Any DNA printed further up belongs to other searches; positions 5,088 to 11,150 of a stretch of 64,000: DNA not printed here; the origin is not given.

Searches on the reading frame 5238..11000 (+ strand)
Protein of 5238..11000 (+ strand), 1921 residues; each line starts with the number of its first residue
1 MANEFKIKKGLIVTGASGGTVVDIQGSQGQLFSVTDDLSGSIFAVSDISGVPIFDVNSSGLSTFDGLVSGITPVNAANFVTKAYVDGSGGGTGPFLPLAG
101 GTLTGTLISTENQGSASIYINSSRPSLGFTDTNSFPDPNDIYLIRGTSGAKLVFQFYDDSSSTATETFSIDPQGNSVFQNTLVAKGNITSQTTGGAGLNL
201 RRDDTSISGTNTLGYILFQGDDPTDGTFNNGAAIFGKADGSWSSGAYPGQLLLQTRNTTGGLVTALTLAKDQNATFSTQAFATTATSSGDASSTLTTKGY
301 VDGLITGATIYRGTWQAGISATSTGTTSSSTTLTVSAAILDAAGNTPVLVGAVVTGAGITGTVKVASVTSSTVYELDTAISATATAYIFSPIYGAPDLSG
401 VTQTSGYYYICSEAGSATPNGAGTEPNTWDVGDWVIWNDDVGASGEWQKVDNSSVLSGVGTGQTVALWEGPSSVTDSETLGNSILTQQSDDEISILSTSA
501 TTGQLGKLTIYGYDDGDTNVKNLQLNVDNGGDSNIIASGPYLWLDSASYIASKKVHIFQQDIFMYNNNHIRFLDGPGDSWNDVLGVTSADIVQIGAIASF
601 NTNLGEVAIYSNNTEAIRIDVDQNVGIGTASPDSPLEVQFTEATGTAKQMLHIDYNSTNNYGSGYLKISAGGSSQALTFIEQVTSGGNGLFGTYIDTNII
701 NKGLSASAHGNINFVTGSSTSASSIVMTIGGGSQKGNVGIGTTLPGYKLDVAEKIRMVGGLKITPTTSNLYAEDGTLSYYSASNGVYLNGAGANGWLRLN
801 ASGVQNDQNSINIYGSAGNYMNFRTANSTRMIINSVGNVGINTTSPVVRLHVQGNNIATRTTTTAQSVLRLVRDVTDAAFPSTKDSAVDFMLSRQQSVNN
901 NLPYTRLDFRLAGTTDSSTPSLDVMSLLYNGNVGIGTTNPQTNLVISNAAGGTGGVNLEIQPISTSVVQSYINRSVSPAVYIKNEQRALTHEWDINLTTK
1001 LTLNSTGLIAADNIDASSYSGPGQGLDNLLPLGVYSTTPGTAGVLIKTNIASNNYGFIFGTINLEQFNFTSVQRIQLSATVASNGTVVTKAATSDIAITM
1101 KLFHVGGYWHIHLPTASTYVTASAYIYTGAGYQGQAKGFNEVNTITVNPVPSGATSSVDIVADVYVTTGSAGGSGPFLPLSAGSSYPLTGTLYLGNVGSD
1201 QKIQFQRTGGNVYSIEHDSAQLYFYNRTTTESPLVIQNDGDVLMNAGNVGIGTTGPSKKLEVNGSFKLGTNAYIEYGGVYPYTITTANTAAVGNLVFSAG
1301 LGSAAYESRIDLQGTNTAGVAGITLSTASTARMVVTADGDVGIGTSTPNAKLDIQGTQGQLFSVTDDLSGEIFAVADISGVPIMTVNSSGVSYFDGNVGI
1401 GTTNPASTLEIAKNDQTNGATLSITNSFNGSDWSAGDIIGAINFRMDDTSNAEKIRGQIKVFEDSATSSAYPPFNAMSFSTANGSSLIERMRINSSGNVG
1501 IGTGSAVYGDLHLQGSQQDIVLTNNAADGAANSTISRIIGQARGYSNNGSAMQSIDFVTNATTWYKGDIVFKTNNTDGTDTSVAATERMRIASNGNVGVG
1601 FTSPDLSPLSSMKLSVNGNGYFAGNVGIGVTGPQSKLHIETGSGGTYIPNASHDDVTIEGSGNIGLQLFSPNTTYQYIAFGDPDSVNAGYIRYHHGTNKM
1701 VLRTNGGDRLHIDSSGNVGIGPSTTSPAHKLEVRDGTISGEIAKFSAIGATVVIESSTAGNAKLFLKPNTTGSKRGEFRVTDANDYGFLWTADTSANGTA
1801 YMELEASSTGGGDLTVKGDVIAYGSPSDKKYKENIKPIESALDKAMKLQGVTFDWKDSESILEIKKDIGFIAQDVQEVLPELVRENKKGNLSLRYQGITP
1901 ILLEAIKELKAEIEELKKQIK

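Call 9: search_protein_families(library=phrogs, proteins=[window:5238-11000:+], max_evalue=0.001)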
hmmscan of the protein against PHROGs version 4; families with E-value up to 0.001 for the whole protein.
window:5238-11000:+ (1921 aa): 13 families
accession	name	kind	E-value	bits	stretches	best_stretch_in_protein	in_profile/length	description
phrog_9942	-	tail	1e-45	157.2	6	1772-1920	890-1041/1178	tail fiber protein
phrog_18345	-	tail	3.1e-43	149.3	7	1396-1605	254-452/956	tail fiber protein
phrog_8215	-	tail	2.4e-35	123.2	1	1812-1920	892-996/1000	baseplate wedge initiator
phrog_5668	-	tail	4.9e-32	111.7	1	1787-1921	1426-1559/1567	tail fiber protein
phrog_18186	-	tail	3.7e-30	106.1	1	1732-1920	402-574/582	baseplate wedge subunit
phrog_1699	-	tail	6.6e-23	82.2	1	1494-1921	569-992/1000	long tail fiber protein distal subunit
phrog_5481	-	tail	3.2e-18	66.6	1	1791-1921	876-1021/1043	tail fiber protein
phrog_33119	-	tail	4.5e-16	59.6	1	1809-1921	533-635/643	long tail fiber protein distal subunit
phrog_14572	-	tail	1.4e-15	58.3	1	1818-1920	356-470/484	tail fiber protein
phrog_28992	-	unknown function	8.5e-13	49.2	1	1806-1918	226-334/343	-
phrog_5667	-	tail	7.8e-10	39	1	1733-1920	594-786/786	long tail fiber protein distal subunit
phrog_38743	-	unknown function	7.6e-09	36.3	1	1878-1918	2-41/51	-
phrog_28668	-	unknown function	5.1e-05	24.3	0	1326-1356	17-47/153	-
